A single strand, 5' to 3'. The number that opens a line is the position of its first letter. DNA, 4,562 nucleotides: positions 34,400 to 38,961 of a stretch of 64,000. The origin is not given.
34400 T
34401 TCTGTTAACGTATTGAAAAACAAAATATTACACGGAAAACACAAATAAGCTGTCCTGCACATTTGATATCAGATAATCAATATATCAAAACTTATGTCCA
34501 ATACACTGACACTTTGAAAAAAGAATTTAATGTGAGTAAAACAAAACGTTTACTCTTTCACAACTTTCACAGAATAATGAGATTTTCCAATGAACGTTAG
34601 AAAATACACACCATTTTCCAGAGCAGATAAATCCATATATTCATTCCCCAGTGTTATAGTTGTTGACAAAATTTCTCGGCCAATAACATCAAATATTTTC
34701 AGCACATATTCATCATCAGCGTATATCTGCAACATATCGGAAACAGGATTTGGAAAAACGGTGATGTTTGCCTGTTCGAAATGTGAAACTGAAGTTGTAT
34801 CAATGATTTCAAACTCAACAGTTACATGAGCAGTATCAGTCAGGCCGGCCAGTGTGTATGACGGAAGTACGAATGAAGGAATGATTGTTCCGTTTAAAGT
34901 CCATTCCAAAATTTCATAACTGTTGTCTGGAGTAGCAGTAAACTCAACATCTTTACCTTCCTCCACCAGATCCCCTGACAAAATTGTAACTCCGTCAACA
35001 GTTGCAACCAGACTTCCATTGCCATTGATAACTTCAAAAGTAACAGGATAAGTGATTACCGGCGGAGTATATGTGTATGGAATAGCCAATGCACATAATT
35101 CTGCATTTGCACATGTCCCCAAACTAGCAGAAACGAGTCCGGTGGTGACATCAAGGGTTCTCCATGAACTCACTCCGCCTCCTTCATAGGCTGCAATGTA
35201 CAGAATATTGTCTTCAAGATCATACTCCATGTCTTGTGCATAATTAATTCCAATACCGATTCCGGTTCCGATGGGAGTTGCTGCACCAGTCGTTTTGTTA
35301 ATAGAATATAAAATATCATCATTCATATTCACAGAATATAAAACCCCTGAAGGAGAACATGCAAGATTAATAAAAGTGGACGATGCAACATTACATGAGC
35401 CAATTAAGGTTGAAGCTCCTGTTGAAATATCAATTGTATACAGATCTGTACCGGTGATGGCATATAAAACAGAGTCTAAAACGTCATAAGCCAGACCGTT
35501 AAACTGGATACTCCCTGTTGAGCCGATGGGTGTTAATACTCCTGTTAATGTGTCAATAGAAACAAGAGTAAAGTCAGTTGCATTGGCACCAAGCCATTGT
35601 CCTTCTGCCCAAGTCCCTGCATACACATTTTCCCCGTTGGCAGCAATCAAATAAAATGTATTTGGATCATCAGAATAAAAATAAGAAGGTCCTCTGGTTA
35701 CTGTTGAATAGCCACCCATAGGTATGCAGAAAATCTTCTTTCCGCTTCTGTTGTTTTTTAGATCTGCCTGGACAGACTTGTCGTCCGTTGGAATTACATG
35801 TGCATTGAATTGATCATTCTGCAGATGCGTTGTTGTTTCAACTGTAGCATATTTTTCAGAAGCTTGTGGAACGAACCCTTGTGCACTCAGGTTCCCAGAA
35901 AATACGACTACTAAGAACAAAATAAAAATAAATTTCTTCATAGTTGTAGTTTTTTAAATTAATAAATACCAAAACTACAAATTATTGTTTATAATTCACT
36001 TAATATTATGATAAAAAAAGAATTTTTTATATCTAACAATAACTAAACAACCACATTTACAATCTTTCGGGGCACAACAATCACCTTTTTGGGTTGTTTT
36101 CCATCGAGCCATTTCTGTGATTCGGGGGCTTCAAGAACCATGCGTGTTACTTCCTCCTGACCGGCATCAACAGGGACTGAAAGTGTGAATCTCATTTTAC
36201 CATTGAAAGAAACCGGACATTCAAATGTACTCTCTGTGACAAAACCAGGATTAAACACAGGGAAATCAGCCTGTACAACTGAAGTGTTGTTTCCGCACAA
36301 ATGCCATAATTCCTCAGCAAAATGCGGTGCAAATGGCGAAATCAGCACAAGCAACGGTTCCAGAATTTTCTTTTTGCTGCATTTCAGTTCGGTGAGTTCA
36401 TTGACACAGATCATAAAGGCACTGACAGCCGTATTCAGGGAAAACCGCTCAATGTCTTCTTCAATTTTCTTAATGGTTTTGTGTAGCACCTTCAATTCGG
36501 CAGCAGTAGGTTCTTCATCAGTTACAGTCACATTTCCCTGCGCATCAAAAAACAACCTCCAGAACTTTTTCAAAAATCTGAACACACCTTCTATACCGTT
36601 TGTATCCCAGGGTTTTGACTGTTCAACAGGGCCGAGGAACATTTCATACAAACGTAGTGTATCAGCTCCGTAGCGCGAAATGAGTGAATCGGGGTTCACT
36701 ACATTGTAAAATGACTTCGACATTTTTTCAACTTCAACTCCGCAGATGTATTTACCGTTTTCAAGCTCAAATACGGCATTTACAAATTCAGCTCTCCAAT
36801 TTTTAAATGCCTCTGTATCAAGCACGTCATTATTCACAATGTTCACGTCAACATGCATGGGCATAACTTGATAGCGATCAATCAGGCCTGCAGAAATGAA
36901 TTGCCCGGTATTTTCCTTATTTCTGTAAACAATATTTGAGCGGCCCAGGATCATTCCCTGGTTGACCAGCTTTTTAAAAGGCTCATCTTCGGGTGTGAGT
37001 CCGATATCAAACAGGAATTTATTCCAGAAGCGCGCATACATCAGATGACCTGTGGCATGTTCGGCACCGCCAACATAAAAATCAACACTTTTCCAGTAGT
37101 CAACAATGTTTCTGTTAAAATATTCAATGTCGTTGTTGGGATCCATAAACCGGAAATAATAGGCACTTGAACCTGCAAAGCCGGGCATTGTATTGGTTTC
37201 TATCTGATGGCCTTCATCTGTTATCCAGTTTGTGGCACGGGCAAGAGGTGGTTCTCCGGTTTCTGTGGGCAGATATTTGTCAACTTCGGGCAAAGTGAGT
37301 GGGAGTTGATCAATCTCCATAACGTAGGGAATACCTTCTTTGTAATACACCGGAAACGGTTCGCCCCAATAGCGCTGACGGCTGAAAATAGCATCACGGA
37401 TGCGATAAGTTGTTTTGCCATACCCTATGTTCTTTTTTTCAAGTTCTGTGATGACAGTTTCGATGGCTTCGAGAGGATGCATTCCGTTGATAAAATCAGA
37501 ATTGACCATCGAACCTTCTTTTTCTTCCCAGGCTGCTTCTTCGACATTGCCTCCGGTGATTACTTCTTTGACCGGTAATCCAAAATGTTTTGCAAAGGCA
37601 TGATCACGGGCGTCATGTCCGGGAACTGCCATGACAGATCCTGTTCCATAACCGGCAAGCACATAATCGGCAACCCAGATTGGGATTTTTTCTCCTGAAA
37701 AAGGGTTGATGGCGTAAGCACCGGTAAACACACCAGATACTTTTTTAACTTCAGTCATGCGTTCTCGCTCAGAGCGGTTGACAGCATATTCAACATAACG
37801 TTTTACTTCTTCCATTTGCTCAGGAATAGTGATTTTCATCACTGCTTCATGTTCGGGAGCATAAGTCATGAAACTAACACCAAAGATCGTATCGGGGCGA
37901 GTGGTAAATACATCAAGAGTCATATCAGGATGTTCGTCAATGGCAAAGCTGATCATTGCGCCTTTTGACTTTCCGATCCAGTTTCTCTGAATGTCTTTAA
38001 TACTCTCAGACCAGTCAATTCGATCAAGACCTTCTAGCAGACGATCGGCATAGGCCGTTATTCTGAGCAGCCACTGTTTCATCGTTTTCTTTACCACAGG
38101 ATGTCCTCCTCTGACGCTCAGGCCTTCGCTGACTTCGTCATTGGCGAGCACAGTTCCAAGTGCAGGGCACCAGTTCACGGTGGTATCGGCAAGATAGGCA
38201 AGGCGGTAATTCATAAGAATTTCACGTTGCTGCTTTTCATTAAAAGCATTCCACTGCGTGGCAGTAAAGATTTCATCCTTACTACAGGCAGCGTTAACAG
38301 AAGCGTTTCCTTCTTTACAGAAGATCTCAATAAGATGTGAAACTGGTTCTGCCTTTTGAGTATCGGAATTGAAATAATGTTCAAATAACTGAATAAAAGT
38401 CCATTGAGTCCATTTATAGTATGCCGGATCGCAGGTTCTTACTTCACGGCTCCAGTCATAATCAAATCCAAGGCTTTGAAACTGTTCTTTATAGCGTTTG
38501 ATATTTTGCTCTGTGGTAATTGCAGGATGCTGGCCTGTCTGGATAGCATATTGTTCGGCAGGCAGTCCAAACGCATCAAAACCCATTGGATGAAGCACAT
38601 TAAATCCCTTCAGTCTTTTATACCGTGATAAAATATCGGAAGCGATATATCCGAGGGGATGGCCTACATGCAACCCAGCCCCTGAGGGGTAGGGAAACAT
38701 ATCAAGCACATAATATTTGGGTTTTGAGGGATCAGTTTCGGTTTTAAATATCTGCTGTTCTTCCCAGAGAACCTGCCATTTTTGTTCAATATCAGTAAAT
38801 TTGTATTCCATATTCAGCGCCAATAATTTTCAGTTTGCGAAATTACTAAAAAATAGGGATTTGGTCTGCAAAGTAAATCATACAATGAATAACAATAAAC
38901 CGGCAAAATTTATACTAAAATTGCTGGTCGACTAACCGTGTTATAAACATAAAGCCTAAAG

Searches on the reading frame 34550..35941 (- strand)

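Call 56: search_protein_families(library=pfam, proteins=[window:34550-35941:-], max_evalue=0.00001)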
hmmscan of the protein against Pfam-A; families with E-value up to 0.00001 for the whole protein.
window:34550-35941:- (463 aa): 2 families
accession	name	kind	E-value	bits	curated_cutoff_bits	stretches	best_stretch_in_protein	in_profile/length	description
PF18962.6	Por_Secre_tail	-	3.3e-10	40.5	27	1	395-457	1-69/75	Secretion system C-terminal sorting domain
PF21959.2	DUF6923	-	1.7e-07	31.7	27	1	129-273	18-167/234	Repeat of unknown function (DUF6923)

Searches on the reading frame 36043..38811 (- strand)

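Call 57: search_protein_families(library=pfam, proteins=[window:36043-38811:-], max_evalue=0.00001)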
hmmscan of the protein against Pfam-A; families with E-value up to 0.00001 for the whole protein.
window:36043-38811:- (922 aa): 4 families
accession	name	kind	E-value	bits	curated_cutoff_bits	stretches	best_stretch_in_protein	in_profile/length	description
PF13603.12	tRNA-synt_1_2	-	4.4e-60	202.8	25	1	276-457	1-184/185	Leucyl-tRNA synthetase, editing domain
PF00133.28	tRNA-synt_1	-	1.3e-33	116.8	22.7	1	12-145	2-153/414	tRNA synthetases class I (I, L, M and V)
PF09334.17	tRNA-synt_1g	-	1.6e-19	70.4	20.1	1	38-143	6-108/391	tRNA synthetases class I (M)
PF08264.19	Anticodon_1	-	1e-18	68.1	25.1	1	773-883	5-142/148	Anticodon-binding domain of tRNA ligase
